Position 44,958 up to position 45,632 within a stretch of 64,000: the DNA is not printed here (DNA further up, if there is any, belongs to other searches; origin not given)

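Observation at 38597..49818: Seven intergenic arrays of a 9-nt unit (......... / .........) confined to the pilus-like gene cluster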

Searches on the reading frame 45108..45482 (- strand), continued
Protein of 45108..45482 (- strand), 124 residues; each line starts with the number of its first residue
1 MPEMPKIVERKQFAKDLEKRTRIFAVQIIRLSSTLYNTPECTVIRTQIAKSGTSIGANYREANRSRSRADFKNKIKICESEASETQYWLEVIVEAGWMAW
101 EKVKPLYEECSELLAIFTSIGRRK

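Call 51: find_encoding_contigs(protein=P0089, flank=10000, max_places=3)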
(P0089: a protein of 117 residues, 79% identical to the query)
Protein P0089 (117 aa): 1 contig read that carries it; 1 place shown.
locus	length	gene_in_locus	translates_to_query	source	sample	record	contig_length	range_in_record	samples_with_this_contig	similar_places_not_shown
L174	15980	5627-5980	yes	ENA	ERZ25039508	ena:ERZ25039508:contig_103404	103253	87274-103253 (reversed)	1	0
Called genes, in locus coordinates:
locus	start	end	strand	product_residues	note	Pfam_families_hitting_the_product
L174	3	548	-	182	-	?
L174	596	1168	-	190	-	PF04350:PilO, PF10741:T2SSM_b (weak)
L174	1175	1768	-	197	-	PF05137:PilN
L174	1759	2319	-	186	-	PF11104:PilM_2 (weak)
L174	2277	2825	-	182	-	PF11104:PilM_2 (weak)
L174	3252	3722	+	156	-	PF07963:N_methyl (weak)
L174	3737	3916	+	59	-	-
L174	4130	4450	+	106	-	PF07963:N_methyl (weak)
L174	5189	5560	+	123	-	-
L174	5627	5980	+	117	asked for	PF05635:23S_rRNA_IVP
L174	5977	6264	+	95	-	-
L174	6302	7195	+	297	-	-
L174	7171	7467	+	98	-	-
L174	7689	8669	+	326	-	-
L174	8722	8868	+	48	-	-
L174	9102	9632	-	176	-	PF07963:N_methyl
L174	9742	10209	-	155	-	PF00482:T2SSF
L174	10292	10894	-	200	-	PF00482:T2SSF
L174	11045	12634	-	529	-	PF05157:MshEN, PF00437:T2SSE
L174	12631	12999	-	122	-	PF01740:STAS, PF13466:STAS_2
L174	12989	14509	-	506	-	PF01966:HD, PF13487:HD_5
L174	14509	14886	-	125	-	PF00072:Response_reg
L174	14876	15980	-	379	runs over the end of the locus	PF13426:PAS_9 (weak), PF00512:HisKA, PF02518:HATPase_c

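Call 54: find_encoding_contigs(protein=P0019, flank=10000, max_places=3)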
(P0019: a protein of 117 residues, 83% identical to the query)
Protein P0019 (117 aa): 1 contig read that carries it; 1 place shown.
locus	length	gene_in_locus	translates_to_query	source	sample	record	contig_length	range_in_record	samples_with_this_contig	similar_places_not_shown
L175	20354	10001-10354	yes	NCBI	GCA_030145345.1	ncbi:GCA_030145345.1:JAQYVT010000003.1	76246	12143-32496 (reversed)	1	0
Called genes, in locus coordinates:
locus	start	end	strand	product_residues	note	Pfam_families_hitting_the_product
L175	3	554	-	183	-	PF13560:HTH_31 (weak), PF01381:HTH_3, PF12844:HTH_19, PF13413:HTH_25 (weak), PF07883:Cupin_2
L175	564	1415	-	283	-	PF02737:3HCDH_N, PF00725:3HCDH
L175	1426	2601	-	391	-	PF00108:Thiolase_N, PF00109:ketoacyl-synt (faint), PF02803:Thiolase_C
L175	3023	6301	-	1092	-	PF02310:B12-binding, PF03308:MeaB, PF02492:cobW (weak), PF01642:MM_CoA_mutase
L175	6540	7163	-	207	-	PF00440:TetR_N, PF17932:TetR_C_24 (weak)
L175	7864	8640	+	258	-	PF00378:ECH_1, PF16113:ECH_2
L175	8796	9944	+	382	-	PF02771:Acyl-CoA_dh_N, PF02770:Acyl-CoA_dh_M, PF00441:Acyl-CoA_dh_1, PF08028:Acyl-CoA_dh_2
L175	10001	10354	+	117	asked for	PF05635:23S_rRNA_IVP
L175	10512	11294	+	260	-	PF00378:ECH_1, PF16113:ECH_2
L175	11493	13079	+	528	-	PF01039:Carboxyl_trans, PF03255:ACCA (faint)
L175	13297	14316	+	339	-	PF00682:HMGL-like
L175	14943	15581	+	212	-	PF12844:HTH_19, PF13560:HTH_31 (weak), PF01381:HTH_3, PF07883:Cupin_2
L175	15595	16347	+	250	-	PF19620:DUF6125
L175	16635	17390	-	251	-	PF01323:DSBA, PF13743:Thioredoxin_5 (weak)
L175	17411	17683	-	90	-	-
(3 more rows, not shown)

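Call 55: find_encoding_contigs(protein=P0045, flank=10000, max_places=4)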
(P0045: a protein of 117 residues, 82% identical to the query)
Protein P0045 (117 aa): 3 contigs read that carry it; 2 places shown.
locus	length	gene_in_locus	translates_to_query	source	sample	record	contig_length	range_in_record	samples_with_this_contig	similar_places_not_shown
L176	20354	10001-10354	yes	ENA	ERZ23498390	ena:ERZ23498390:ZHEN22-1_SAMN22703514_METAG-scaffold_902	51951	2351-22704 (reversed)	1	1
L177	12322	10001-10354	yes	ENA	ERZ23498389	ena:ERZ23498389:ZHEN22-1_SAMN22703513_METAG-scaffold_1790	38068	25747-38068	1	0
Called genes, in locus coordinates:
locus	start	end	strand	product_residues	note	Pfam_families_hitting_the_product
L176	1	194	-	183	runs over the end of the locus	PF13560:HTH_31 (weak), PF01381:HTH_3, PF12844:HTH_19, PF13413:HTH_25 (weak), PF07883:Cupin_2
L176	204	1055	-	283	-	PF02737:3HCDH_N, PF00725:3HCDH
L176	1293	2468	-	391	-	PF00108:Thiolase_N, PF00109:ketoacyl-synt (faint), PF02803:Thiolase_C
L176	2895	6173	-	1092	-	PF02310:B12-binding, PF03308:MeaB, PF02492:cobW, PF01642:MM_CoA_mutase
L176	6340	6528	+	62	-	-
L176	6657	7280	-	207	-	PF00440:TetR_N, PF17932:TetR_C_24 (weak)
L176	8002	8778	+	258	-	PF00378:ECH_1, PF16113:ECH_2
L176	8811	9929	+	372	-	PF02771:Acyl-CoA_dh_N, PF02770:Acyl-CoA_dh_M, PF00441:Acyl-CoA_dh_1, PF08028:Acyl-CoA_dh_2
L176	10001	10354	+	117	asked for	PF05635:23S_rRNA_IVP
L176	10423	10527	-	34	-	-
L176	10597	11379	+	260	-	PF00378:ECH_1, PF16113:ECH_2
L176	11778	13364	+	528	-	PF01039:Carboxyl_trans, PF03255:ACCA (faint)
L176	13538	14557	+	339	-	PF00682:HMGL-like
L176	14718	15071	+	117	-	PF05635:23S_rRNA_IVP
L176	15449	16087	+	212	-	PF12844:HTH_19, PF01381:HTH_3, PF07883:Cupin_2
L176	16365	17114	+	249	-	PF19620:DUF6125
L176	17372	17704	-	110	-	PF01934:HepT-like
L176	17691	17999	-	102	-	PF01909:NTP_transf_2, PF18765:Polbeta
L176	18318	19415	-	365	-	PF13492:GAF_3 (faint), PF01590:GAF, PF13185:GAF_2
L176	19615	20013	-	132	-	PF05635:23S_rRNA_IVP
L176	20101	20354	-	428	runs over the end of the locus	PF00211:Guanylate_cyc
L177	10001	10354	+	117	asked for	PF05635:23S_rRNA_IVP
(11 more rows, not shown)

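Call 56: find_encoding_contigs(protein=P0058, flank=10000, max_places=4)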
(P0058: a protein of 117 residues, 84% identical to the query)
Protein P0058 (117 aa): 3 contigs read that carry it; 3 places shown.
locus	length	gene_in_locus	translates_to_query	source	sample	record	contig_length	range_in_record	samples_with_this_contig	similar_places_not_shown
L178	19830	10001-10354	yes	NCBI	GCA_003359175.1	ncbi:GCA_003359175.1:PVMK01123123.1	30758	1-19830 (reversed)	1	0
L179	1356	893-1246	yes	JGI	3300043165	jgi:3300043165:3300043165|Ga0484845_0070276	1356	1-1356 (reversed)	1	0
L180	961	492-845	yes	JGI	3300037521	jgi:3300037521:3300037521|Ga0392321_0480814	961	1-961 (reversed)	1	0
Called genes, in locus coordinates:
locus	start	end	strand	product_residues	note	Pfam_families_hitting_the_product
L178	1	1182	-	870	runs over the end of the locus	PF03308:MeaB, PF01642:MM_CoA_mutase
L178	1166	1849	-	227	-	PF02310:B12-binding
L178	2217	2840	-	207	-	PF00440:TetR_N, PF17932:TetR_C_24 (weak)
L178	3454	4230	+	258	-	PF00378:ECH_1, PF16113:ECH_2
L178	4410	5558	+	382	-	PF02771:Acyl-CoA_dh_N, PF02770:Acyl-CoA_dh_M, PF00441:Acyl-CoA_dh_1, PF08028:Acyl-CoA_dh_2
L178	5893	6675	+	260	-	PF00378:ECH_1, PF16113:ECH_2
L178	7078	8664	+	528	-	PF01039:Carboxyl_trans, PF03255:ACCA (faint)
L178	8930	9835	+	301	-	PF00682:HMGL-like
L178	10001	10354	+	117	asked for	PF05635:23S_rRNA_IVP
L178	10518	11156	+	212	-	PF12844:HTH_19, PF01381:HTH_3, PF07883:Cupin_2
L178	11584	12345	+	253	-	PF19620:DUF6125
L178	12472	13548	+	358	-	-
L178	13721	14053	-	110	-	PF01934:HepT-like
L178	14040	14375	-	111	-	PF01909:NTP_transf_2, PF18765:Polbeta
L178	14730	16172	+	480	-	PF00027:cNMP_binding, PF00158:Sigma54_activat, PF14532:Sigma54_activ_2, PF25601:AAA_lid_14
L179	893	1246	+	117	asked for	PF05635:23S_rRNA_IVP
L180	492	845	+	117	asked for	PF05635:23S_rRNA_IVP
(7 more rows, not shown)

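Call 61: search_dna_similar(query=window:45108-45482:-, collection=plasmids, mode=protein, max_evalue=1e-8, max_rows=40)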
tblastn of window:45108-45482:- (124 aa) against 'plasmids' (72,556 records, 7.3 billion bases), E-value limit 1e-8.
Records with a match: 31; places in all: 39; records where one place covers at least 80% of the query: 29.
Best place of each record, by identity: <60% 31.
By first word of the organism name: Nostoc 16; Planktothrix 3; Candidatus 2; Bernardetia 1; Pseudanabaena 1; Anabaena 1; Dolichospermum 1; Aulosira 1; Gloeocapsa 1; Treponema 1; and 3 more.
By predicted mobility (MOB-suite, as given by PLSDB): non-mobilizable 18; conjugative 8; mobilizable 5.
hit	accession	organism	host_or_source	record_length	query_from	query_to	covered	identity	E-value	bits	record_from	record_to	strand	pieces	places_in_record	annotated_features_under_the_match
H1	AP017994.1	Planktothrix agardhii NIES-204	-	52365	7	119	91%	44.2%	1e-21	96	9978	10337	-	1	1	hypothetical protein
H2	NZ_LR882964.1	Planktothrix agardhii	-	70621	7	119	91%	44.2%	1e-21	96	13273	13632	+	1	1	four helix bundle protein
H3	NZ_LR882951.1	Planktothrix agardhii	-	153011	7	119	91%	44.2%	1e-21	96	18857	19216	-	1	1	four helix bundle protein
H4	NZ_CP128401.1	Candidatus Chlorohelix allophototropha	Single colony of Candidatus Chlorohelix ...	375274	14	119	85%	44.3%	5e-20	91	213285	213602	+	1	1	four helix bundle protein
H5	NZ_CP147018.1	Bernardetia sp. Wsw4-3y2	Red alga,Red algae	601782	16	119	84%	42.3%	2e-18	86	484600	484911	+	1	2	four helix bundle protein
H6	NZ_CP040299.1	Nostoc sp. TCL26-01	Leiosporoceros dussii,pure culture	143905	15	120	85%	41.1%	1e-14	76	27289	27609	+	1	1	four helix bundle protein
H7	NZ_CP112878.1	Pseudanabaena galeata CCNP1313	-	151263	16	123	87%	39.8%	9e-20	90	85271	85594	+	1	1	four helix bundle protein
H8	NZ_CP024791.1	Nostoc flagelliforme CCNUN1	cell culture,desert soil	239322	15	120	85%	40.2%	4e-15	77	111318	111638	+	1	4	four helix bundle protein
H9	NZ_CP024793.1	Nostoc flagelliforme CCNUN1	cell culture,desert soil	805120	15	120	85%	40.2%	4e-15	77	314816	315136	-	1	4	four helix bundle protein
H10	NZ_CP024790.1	Nostoc flagelliforme CCNUN1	cell culture,desert soil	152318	15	120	85%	40.2%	4e-15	77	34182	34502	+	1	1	four helix bundle protein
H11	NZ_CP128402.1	Candidatus Chlorohelix allophototropha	Single colony of Candidatus Chlorohelix ...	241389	15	116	82%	41.2%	3e-17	83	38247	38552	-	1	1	four helix bundle protein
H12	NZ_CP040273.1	Nostoc sp. C052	Blasia pusilla,pure culture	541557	20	119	81%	41.6%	3e-15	77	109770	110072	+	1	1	four helix bundle protein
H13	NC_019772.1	Anabaena cylindrica PCC 7122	water, most likely pond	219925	2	120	96%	34.2%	6e-13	71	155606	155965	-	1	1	four helix bundle protein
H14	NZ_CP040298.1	Nostoc sp. TCL26-01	Leiosporoceros dussii,pure culture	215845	20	123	84%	38.3%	4e-9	83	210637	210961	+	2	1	none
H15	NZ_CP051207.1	Dolichospermum flos-aquae CCAP 1403/13F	cell culture,freshwater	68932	20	119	81%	39.8%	2e-13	72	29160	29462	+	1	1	four helix bundle protein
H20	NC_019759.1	Gloeocapsa sp. PCC 7428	-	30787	15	119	85%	37.1%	1e-14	75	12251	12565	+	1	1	four helix bundle protein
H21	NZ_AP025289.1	Treponema saccharophilum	-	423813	17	119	83%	37.9%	4e-14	74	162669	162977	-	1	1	four helix bundle protein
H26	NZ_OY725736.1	Monoglobus pectinilyticus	-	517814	20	122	83%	36.9%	2e-13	72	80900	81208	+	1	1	none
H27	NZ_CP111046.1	Chondrinema litorale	Seaweed,red alga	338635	19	123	85%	36.2%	2e-10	64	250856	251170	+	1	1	four helix bundle protein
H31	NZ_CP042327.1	Euhalothece natronophila Z-M001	cell culture,soda lake Magadi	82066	24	113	73%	35.6%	6e-10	62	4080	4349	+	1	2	four helix bundle protein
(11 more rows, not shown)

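Call 62: get_annotated_region(hit=H1, flank=1500)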
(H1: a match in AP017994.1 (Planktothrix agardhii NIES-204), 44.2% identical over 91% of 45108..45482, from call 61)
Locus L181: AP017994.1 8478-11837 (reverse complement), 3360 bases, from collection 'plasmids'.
description: Planktothrix agardhii NIES-204 plasmid plasmid3 DNA, complete sequence
organism: Planktothrix agardhii NIES-204 (NCBI taxid 282423)
taxonomy: Bacteria; Cyanobacteriota; Cyanophyceae; Oscillatoriales; Microcoleaceae; Planktothrix; Planktothrix agardhii; Planktothrix agardhii NIES-204
host: -; source: -; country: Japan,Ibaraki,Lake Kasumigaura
typing (MOB-suite, as given by PLSDB): non-mobilizable
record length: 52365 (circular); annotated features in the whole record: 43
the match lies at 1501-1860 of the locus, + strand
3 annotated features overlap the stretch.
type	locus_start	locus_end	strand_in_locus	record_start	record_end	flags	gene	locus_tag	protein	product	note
CDS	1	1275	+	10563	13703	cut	-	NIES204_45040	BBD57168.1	helicase domain protein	-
CDS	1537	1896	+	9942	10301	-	-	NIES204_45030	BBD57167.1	hypothetical protein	-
CDS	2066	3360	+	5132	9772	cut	-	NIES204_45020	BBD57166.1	hypothetical protein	-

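Call 63: get_annotated_region(hit=H4, flank=1500)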
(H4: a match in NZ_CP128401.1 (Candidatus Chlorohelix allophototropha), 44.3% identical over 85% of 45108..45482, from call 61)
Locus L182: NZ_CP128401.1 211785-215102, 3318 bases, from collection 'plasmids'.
description: Candidatus Chlorohelix allophototropha isolate L227-S17 plasmid unnamed1, complete sequence
organism: Candidatus Chlorohelix allophototropha (NCBI taxid 3003348)
taxonomy: Bacteria; Chloroflexota; Chloroflexia; Candidatus Chloroheliales; Candidatus Chloroheliaceae; Candidatus Chlorohelix; Candidatus Chlorohelix allophototropha
host: -; source: Single colony of Candidatus Chlorohelix allophototropha from a non-axenic enrichment (subculture 19.9); ...; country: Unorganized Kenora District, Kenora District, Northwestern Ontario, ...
typing (MOB-suite, as given by PLSDB): non-mobilizable
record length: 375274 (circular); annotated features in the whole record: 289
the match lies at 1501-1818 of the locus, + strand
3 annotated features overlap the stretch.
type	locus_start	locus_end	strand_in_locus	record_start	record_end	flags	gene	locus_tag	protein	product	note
CDS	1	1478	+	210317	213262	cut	-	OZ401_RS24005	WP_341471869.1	helicase-related protein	-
CDS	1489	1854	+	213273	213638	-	-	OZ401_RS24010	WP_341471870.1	four helix bundle protein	-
CDS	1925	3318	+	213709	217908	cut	-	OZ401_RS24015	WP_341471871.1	N-6 DNA methylase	GO:0006306 - DNA methylation [Evidence IEA]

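Call 64: get_annotated_region(hit=H5, flank=1500)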
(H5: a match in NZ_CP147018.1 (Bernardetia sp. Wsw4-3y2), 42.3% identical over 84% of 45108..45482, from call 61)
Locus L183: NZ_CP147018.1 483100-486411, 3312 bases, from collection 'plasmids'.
description: Bernardetia sp. Wsw4-3y2 plasmid plasmd1, complete sequence
organism: Bernardetia sp. Wsw4-3y2 (NCBI taxid 3127471)
taxonomy: Bacteria; Bacteroidota; Cytophagia; Cytophagales; Bernardetiaceae; Bernardetia; Bernardetia sp. Wsw4-3y2
host: -; source: Red alga,Red algae; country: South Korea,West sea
typing (MOB-suite, as given by PLSDB): non-mobilizable
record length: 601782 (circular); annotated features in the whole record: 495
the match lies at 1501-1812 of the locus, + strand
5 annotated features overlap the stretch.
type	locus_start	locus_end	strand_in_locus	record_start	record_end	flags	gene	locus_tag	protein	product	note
CDS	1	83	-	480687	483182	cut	-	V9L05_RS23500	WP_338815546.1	TonB-dependent receptor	-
CDS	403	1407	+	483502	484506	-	-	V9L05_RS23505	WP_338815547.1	beta-ketoacyl-ACP synthase III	GO:0006633 - fatty acid biosynthetic process [Evidence IEA]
CDS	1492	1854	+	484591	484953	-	-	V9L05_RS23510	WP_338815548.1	four helix bundle protein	-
CDS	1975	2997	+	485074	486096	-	-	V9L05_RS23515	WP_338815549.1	M20/M25/M40 family metallo-hydrolase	-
CDS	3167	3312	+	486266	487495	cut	-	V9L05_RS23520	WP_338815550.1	AAA family ATPase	-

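Call 65: get_annotated_region(hit=H6, flank=1500)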
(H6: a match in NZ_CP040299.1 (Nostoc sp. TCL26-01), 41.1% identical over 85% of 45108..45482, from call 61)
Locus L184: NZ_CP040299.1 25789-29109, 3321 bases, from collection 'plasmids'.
description: Nostoc sp. TCL26-01 plasmid pTCL26-01_B, complete sequence
organism: Nostoc sp. TCL26-01 (NCBI taxid 2576904)
taxonomy: Bacteria; Cyanobacteriota; Cyanophyceae; Nostocales; Nostocaceae; Nostoc; Nostoc sp. TCL26-01
host: -; source: Leiosporoceros dussii,pure culture; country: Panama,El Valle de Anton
typing (MOB-suite, as given by PLSDB): mobilizable; relaxase MOBV
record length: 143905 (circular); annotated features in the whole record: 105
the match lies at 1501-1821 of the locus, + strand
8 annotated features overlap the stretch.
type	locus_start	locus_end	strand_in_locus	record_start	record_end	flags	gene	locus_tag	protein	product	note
CDS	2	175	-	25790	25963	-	-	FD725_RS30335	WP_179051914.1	hypothetical protein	-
CDS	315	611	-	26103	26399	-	-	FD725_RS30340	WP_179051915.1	hypothetical protein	-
CDS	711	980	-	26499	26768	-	-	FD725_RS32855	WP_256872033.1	hypothetical protein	-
CDS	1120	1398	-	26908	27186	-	cas2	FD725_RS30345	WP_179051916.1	CRISPR-associated endonuclease Cas2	GO:0043571 - maintenance of CRISPR repeat elements [Evidence IEA]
CDS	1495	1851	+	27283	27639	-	-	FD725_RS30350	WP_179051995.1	four helix bundle protein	-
CDS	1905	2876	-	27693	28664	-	cas1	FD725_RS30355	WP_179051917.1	CRISPR-associated endonuclease Cas1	GO:0043571 - maintenance of CRISPR repeat elements [Evidence IEA]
CDS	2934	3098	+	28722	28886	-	-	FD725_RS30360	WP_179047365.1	hypothetical protein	-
CDS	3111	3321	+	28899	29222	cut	-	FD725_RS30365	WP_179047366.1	helix-turn-helix domain-containing protein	-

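Call 66: get_annotated_region(hit=H7, flank=1500)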
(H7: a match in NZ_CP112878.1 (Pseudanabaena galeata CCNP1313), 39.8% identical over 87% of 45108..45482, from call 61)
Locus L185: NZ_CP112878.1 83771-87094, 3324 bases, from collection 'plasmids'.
description: Pseudanabaena galeata CCNP1313 plasmid pPg_04, complete sequence
organism: Pseudanabaena galeata CCNP1313 (NCBI taxid 2602720)
taxonomy: Bacteria; Cyanobacteriota; Cyanophyceae; Pseudanabaenales; Pseudanabaenaceae; Pseudanabaena; Pseudanabaena galeata; Pseudanabaena galeata CCNP1313
host: -; source: -; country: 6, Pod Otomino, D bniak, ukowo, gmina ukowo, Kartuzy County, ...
typing (MOB-suite, as given by PLSDB): mobilizable; relaxase MOBP
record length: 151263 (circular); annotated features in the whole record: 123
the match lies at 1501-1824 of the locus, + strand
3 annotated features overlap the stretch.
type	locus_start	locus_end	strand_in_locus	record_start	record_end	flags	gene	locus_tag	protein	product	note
CDS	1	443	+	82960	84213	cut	csx2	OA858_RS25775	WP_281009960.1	TIGR02221 family CRISPR-associated protein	GO:0043571 - maintenance of CRISPR repeat elements [Evidence IEA]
CDS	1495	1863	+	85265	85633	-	-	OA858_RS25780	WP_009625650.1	four helix bundle protein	-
CDS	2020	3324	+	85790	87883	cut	cas1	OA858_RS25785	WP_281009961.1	CRISPR-associated endonuclease Cas1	GO:0043571 - maintenance of CRISPR repeat elements [Evidence IEA]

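Call 67: get_annotated_region(hit=H13, flank=1500)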
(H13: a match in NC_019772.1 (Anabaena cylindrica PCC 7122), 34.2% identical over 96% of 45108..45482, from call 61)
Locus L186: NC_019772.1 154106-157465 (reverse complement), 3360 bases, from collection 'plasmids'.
description: Anabaena cylindrica PCC 7122 plasmid pANACY.01, complete sequence
organism: Anabaena cylindrica PCC 7122 (NCBI taxid 272123)
taxonomy: Bacteria; Cyanobacteriota; Cyanophyceae; Nostocales; Nostocaceae; Anabaena; Anabaena cylindrica; Anabaena cylindrica PCC 7122
host: -; source: water, most likely pond; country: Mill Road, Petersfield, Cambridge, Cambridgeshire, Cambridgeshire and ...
typing (MOB-suite, as given by PLSDB): conjugative; replicon rep_cluster_345; relaxase MOBP; mating-pair formation MPF_T
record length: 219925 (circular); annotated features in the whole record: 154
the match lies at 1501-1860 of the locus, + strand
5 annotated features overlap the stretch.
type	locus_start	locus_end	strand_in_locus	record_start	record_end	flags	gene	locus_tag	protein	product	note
CDS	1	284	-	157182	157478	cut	-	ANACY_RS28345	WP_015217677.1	hypothetical protein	-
CDS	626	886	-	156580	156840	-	-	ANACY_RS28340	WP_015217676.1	hypothetical protein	-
CDS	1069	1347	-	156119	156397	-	cas2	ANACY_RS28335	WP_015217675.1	CRISPR-associated endonuclease Cas2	GO:0043571 - maintenance of CRISPR repeat elements [Evidence IEA]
CDS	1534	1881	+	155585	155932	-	-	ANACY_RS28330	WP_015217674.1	four helix bundle protein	-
CDS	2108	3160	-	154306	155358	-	cas1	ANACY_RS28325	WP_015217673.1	CRISPR-associated endonuclease Cas1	GO:0043571 - maintenance of CRISPR repeat elements [Evidence IEA]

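Call 73: get_annotated_region(hit=H11, flank=1500)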
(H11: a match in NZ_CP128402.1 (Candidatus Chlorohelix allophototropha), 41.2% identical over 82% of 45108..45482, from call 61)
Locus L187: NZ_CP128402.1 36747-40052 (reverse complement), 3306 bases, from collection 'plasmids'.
description: Candidatus Chlorohelix allophototropha isolate L227-S17 plasmid unnamed2, complete sequence
organism: Candidatus Chlorohelix allophototropha (NCBI taxid 3003348)
taxonomy: Bacteria; Chloroflexota; Chloroflexia; Candidatus Chloroheliales; Candidatus Chloroheliaceae; Candidatus Chlorohelix; Candidatus Chlorohelix allophototropha
host: -; source: Single colony of Candidatus Chlorohelix allophototropha from a non-axenic enrichment (subculture 19.9); ...; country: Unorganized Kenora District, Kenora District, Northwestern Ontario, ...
typing (MOB-suite, as given by PLSDB): non-mobilizable
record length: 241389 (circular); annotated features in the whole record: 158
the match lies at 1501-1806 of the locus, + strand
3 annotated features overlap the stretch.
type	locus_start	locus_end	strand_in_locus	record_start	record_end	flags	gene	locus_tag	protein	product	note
CDS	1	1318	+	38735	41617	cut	-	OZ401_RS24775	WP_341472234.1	DUF1156 domain-containing protein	-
CDS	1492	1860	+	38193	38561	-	-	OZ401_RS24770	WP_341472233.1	four helix bundle protein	-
CDS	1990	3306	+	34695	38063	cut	-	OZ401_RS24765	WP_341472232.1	Swt1 family HEPN domain-containing protein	-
